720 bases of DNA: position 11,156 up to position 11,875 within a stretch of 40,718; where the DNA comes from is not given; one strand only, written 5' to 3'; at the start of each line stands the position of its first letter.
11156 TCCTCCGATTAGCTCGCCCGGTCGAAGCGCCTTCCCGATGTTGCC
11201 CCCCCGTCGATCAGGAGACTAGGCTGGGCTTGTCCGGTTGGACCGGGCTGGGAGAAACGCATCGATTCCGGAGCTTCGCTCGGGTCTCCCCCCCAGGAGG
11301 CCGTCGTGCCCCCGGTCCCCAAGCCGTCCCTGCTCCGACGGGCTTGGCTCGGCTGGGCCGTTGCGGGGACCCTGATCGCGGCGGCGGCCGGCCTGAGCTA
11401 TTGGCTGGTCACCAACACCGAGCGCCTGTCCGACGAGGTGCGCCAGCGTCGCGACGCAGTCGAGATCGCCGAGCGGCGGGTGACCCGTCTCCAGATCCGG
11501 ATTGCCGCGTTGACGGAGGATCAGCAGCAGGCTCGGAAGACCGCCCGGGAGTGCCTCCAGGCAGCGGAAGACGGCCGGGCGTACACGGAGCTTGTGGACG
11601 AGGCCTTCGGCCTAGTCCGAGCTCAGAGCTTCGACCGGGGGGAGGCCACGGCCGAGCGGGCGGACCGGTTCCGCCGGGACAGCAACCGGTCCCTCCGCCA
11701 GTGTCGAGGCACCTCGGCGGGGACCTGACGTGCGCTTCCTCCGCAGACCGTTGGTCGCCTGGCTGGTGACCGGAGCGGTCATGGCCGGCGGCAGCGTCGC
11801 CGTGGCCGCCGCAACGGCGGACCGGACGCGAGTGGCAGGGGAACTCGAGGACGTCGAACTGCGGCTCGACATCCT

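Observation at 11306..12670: Uncharacterised three-gene cassette of paralogous TM / coiled-coil / Cys-x49-Cys proteins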

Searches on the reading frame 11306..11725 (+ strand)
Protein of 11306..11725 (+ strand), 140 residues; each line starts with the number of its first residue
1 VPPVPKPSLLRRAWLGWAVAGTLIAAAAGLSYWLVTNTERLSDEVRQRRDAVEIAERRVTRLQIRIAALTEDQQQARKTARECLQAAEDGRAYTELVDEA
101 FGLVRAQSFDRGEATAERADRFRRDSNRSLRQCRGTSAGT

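Call 4: search_protein_families(library=pfam, proteins=[window:11306-11725:+], max_evalue=10)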
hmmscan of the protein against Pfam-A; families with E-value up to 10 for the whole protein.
window:11306-11725:+ (140 aa): 3 families
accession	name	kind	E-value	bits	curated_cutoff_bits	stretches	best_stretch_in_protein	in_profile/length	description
PF10136.14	SpecificRecomb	-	0.055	12.2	24.6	1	20-111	143-232/639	Site-specific recombinase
PF22726.1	NCAB2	-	0.36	11.8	27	1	45-93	12-60/80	NACHT C-terminal Alpha/Beta 2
PF11839.13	Alanine_zipper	-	1.3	9.8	23.1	1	58-91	2-35/69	Alanine-zipper, major outer membrane lipoprotein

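Call 5: search_protein_families(library=ncbifam, proteins=[window:11306-11725:+], max_evalue=10)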
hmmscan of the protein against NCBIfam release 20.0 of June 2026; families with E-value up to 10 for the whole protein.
window:11306-11725:+ (140 aa): 6 families
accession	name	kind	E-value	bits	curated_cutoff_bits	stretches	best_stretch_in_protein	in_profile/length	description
NF005411.0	PRK06975.1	equivalog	0.0013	17.2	414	1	9-76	322-388/660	fused uroporphyrinogen-III synthase HemD/membrane protein HemX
NF007769.1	PRK10455.1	equivalog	0.0088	16.3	174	1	19-130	9-119/160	ATP-independent periplasmic protein-refolding chaperone Spy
TIGR03348.1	VI_IcmF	equivalog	0.01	13.8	388.15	1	9-109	424-522/1168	type VI secretion system membrane subunit TssM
NF045709.1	Amuc_1101_fam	equivalog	0.013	14.3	650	1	25-99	383-456/608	Amuc_1101 family PilM-like pilus complex protein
NF040576.1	T2SS_GspM_XpsM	equivalog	0.015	15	60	1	14-107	2-95/180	type II secretion system protein GspM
NF040598.1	Ala_zip_lipo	subfamily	0.42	11.2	43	1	37-89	23-75/90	Lpp/OprI family alanine-zipper lipoprotein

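Call 10: find_homologous_proteins(query=window:11306-11725:+, max_evalue=0.01)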
Query window:11306-11725:+ (140 aa): 1 proteins with E <= 0.01 among 250 candidates.
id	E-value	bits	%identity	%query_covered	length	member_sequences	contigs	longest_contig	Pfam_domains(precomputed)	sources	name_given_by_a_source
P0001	1.1e-81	289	99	100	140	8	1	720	-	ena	-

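Call 12: find_encoding_contigs(protein=window:11306-11725:+, flank=10000)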
Protein window:11306-11725:+ (140 aa): no gene with exactly this product is on record in the collection.

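Call 54: search_solved_structures(query=A6, max_evalue=10, show_alignments=2)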
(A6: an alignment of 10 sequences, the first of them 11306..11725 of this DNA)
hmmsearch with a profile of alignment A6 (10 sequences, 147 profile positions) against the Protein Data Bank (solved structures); distinct sequences matched with E-value up to 10: 123 (the best 60 are shown).
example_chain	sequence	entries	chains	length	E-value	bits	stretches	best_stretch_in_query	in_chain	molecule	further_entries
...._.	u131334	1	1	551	0.00073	22.8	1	11-86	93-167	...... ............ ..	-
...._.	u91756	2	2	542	0.0011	22.3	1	11-86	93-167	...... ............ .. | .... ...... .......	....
4w7y_A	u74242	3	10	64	0.0024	21.1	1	42-87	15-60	B-cell receptor-associated protein 29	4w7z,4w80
7tjq_C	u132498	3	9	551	0.0026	21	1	11-86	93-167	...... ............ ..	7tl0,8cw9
7ur4_A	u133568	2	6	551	0.003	20.8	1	12-85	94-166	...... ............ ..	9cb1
8ebp_A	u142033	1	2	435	0.0036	20.5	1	11-86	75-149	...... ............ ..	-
8e2u_A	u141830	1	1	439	0.0037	20.5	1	11-86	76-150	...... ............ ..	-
8yy9_O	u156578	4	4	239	0.0037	20.5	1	28-71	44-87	Reaction center protein O chain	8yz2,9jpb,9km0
3q84_A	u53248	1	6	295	0.0041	20.4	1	73-132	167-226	Protein kinase C and casein kinase substrate in neurons protein 1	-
4grc_A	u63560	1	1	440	0.0043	20.3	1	11-50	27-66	Putative membrane protein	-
3qni_A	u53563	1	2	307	0.0046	20.2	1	70-132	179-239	Protein kinase C and casein kinase substrate in neurons protein 1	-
3hai_A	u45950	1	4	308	0.0046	20.2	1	70-132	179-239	human PACSIN1 F-BAR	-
7sej_F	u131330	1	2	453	0.0048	20.1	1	18-86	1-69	Fusion glycoprotein F1 subunit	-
2v4h_A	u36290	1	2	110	0.0049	20.1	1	49-136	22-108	NF-KAPPA-B ESSENTIAL MODULATOR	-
3hah_A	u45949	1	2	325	0.0052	20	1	70-132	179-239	human PACSIN1 F-BAR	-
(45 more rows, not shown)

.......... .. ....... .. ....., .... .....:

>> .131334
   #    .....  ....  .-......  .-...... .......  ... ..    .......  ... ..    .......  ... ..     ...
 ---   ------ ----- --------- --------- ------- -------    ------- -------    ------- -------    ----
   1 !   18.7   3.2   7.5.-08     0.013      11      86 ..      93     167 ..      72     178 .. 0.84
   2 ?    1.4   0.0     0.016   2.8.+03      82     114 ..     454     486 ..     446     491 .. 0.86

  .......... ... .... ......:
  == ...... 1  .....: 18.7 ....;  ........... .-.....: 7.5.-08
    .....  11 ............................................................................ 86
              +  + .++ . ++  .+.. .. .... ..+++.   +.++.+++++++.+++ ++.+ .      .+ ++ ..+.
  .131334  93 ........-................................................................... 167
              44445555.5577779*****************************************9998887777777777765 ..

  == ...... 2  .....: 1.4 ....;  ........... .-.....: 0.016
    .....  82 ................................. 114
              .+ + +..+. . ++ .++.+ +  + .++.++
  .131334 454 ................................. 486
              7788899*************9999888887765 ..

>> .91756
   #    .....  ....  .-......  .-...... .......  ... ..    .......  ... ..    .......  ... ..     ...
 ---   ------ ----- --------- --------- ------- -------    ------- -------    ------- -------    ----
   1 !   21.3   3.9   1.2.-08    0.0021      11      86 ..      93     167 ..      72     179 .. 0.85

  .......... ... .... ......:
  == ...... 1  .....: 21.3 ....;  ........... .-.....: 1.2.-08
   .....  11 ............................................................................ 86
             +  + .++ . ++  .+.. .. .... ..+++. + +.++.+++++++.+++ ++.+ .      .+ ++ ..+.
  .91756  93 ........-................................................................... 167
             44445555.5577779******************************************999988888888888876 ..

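Call 60: find_related_loci(query=A8, collection=metagenome_contigs, flank=10000)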
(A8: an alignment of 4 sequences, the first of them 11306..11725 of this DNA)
Query A8 (140 aa) in metagenome_contigs; peptide patterns used: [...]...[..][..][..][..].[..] (x = any residue, [..] = any of these).
117 stretches matched a pattern; 2 encode a relative of the query (tblastn E <= 1e-3); 2 distinct loci.
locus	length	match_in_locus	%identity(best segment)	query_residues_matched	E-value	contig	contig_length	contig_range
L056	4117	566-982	34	1-138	4e-16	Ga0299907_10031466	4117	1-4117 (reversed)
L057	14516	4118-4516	29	6-134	5e-9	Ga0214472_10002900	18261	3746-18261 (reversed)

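Call 65: search_protein_families(library=padloc, alignment_id=A6, max_evalue=1)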
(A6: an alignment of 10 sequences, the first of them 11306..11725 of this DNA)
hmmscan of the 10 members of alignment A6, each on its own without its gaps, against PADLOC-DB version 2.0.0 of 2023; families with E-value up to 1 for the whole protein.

A. member 1, window:11306-11725:+ (140 aa): 3 families
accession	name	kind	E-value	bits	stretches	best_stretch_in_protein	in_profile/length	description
PDLC04407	PDC-M09A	-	0.00025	18.6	1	15-88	174-244/282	-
PDLC04406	PDC-M09A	-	0.0022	15.5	1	15-87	217-286/330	-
PDLC02810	DpdA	-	0.0035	14.7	1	59-133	84-161/224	DpdA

B. families by the number of members that match (of 10 scanned): 7 families
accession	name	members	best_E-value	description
PDLC04407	PDC-M09A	2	0.00025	-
PDLC04406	PDC-M09A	2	0.0022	-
PDLC03861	LmuB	1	0.0014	-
PDLC00512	JetC1|JetC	1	0.002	DUF3584 domain; MukB-like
PDLC02810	DpdA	1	0.0035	DpdA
PDLC00605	ZorA1|ZorA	1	0.0056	MotA/ExbB/TolQ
PDLC03841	LeoBC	1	0.023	-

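Call 66: search_protein_families(library=phrogs, alignment_id=A6, max_evalue=1)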
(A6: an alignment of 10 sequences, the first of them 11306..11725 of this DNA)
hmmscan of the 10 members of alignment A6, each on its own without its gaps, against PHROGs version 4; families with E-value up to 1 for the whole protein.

A. member 1, window:11306-11725:+ (140 aa): 8 families
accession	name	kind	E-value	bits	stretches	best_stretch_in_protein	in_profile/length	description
phrog_25150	-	unknown function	0.00063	21.1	1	23-94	16-87/118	-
phrog_739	-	lysis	0.00078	20.6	1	17-89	8-79/122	Rz-like spanin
phrog_20257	-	unknown function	0.043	15.5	1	22-101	24-104/122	-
phrog_1009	-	unknown function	0.084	14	1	14-82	8-70/103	-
phrog_27353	-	unknown function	0.13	12.7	1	28-57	128-157/228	-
phrog_736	-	unknown function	0.14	13.3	1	16-69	13-62/112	-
phrog_31236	-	unknown function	0.14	12.9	1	26-89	12-75/190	-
phrog_7584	-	lysis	0.25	12.7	1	9-101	4-93/166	Rz-like spanin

B. families by the number of members that match (of 10 scanned): 43 families (the first 25 are shown)
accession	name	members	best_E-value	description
phrog_739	-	7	0.00078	Rz-like spanin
phrog_214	-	4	0.0047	Rz-like spanin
phrog_89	-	4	0.0078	Rz-like spanin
phrog_1403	-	3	0.0003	Rz-like spanin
phrog_1009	-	3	0.0047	-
phrog_736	-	3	0.035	-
phrog_25947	-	1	0.00018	hol-like chemotaxis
phrog_25150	-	1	0.00063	-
phrog_928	-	1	0.0034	-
phrog_7489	-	1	0.006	tail fiber protein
phrog_14809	-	1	0.0062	-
phrog_15003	-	1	0.014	head scaffolding protein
phrog_5151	-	1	0.024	Rz-like spanin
phrog_32518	-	1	0.029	-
phrog_19496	-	1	0.037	-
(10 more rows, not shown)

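Call 68: predict_structure(alignment_id=A7)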
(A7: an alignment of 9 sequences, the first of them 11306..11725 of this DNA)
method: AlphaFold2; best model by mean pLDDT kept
length: 140 residues; sequences in the alignment: 9
mean_pLDDT: 86.0   pTM: 0.50
mean pLDDT of the five models: 86.0, 85.2, 82.5, 80.9, 76.9
residues with pLDDT >= 90: 48; 70-90: 84; 50-70: 8; < 50: 0
segments of 3 or more residues with pLDDT < 50: none
pLDDT, mean of each block of 10 residues (from residue 1): 66 80 85 80 87 93 95 92 91 90 87 87 88 82
secondary structure, 60 per line:
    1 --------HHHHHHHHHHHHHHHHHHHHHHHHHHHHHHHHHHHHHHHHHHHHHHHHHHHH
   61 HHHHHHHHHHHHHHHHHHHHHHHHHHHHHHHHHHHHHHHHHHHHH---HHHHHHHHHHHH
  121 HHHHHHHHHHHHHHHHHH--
elements in order: H9-105 H109-138

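Call 74: fold_search(model_id=the predicted structure, library=pdb)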
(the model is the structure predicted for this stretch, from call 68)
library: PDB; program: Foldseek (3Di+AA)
matches with E <= 10: 122; with E <= 0.001: 0
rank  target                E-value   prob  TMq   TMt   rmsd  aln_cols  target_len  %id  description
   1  8otz_Cx               1.1e+00  0.35  0.41  0.31  12.2       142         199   15  48-nm repeat of the native axonemal doublet microtubule from bovine sperm (released 2023-11-22)
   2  5j2l_A                1.6e+00  0.87  0.43  0.75   1.5        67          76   15  De novo design of protein homo-oligomers with modular hydrogen bond network-mediated specificity (released 2016-05-25)
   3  9qqr_E                1.8e+00  0.87  0.38  0.09   1.1        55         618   13  S.aureus ClpC decameric resting state (released 2025-07-30)
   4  9qrw_B                1.9e+00  0.84  0.36  0.09   1.0        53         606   13  S.aureus ClpC dodecameric resting state (released 2025-07-30)
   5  2vko_B                2.1e+00  0.47  0.24  0.32  12.1        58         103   16  Structure of the soluble domain of the membrane protein TM1634 from Thermotoga maritima (released 2008-04-08)
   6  9rai_f                2.3e+00  0.84  0.35  0.07   1.1        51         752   12  Structure of the S.aureus MecA/ClpC/ClpP degradation system (released 2025-09-10)
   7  5j0k_B                2.3e+00  0.77  0.43  0.78   1.6        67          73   15  De novo design of protein homo-oligomers with modular hydrogen bond network-mediated specificity (released 2016-05-25)
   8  9cpb_6P               2.3e+00  0.41  0.45  0.36  12.0       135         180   16  Atomic model of bovine Fallopian tube cilia doublet microtubule (48-nm periodicity) (released 2024-10-30)
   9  8cwy_B                2.4e+00  0.77  0.44  0.79   1.5        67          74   13  Accurate computational design of genetically encoded 3D protein crystals (released 2023-11-01)
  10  6dkm_E                2.6e+00  0.18  0.25  0.46   4.3        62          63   14  DHD131 (released 2018-12-19)
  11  9rai_b                2.8e+00  0.80  0.36  0.07   1.0        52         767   12  Structure of the S.aureus MecA/ClpC/ClpP degradation system (released 2025-09-10)
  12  9qcl_A                2.8e+00  0.69  0.37  0.09   1.2        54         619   13  S.aureus ClpC tetradecameric resting state (released 2025-08-27)
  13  9rai_c                3.0e+00  0.77  0.34  0.06   1.1        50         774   12  Structure of the S.aureus MecA/ClpC/ClpP degradation system (released 2025-09-10)
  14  5j0k_A                3.0e+00  0.69  0.43  0.77   1.6        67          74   15  De novo design of protein homo-oligomers with modular hydrogen bond network-mediated specificity (released 2016-05-25)
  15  9qcl_B                3.0e+00  0.63  0.34  0.07   2.1        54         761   13  S.aureus ClpC tetradecameric resting state (released 2025-08-27)
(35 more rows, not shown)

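Call 78: search_protein_families(library=pfam, proteins=[L056:1028-1336:+, L057:4064-4528:+], max_evalue=0.01)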
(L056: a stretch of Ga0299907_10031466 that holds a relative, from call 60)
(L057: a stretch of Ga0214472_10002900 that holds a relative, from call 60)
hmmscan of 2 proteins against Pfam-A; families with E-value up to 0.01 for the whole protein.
L056:1028-1336:+ (103 aa): 0 families

L057:4064-4528:+ (155 aa): 0 families

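Call 84: search_protein_families(library=pfam, alignment_id=A9, max_evalue=1)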
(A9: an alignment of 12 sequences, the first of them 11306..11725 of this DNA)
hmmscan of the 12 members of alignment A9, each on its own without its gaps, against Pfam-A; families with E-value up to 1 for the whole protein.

A. member 1, window:11306-11725:+ (140 aa): 2 families
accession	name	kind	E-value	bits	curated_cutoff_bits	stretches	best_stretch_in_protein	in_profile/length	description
PF10136.14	SpecificRecomb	-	0.055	12.2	24.6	1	20-111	143-232/639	Site-specific recombinase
PF22726.1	NCAB2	-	0.36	11.8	27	1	45-93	12-60/80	NACHT C-terminal Alpha/Beta 2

B. families by the number of members that match (of 12 scanned): 48 families (the first 25 are shown)
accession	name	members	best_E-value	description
PF14817.11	HAUS5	2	0.0016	HAUS augmin-like complex subunit 5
PF23773.1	DUF7169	2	0.0071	Domain of unknown function (DUF7169)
PF08614.16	ATG16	2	0.035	Autophagy protein 16 (ATG16)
PF23991.1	DUF7310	2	0.094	Coiled-coil region of unknown function (DUF7310)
PF18595.6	Nuf2_DHR10-like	2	0.096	Nuf2, DHR10-like domain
PF07889.17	DUF1664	2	0.17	Protein of unknown function (DUF1664)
PF13240.11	Zn_Ribbon_1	1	2.6e-05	zinc-ribbon domain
PF24463.1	DUF7577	1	0.00046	Domain of unknown function (DUF7577)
PF13248.11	Zn_ribbon_3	1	0.0012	zinc-ribbon domain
PF17946.7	RecC_C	1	0.0028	RecC C-terminal domain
PF12773.13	DZR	1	0.0039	Double zinc ribbon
PF11837.13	INV_N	1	0.0081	Beta-fructofuranosidase, N-terminal domain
PF12795.12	MscS_porin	1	0.009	Mechanosensitive ion channel porin domain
PF11382.13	MctB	1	0.014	Copper transport outer membrane protein, MctB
PF05557.18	MAD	1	0.017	Mitotic checkpoint protein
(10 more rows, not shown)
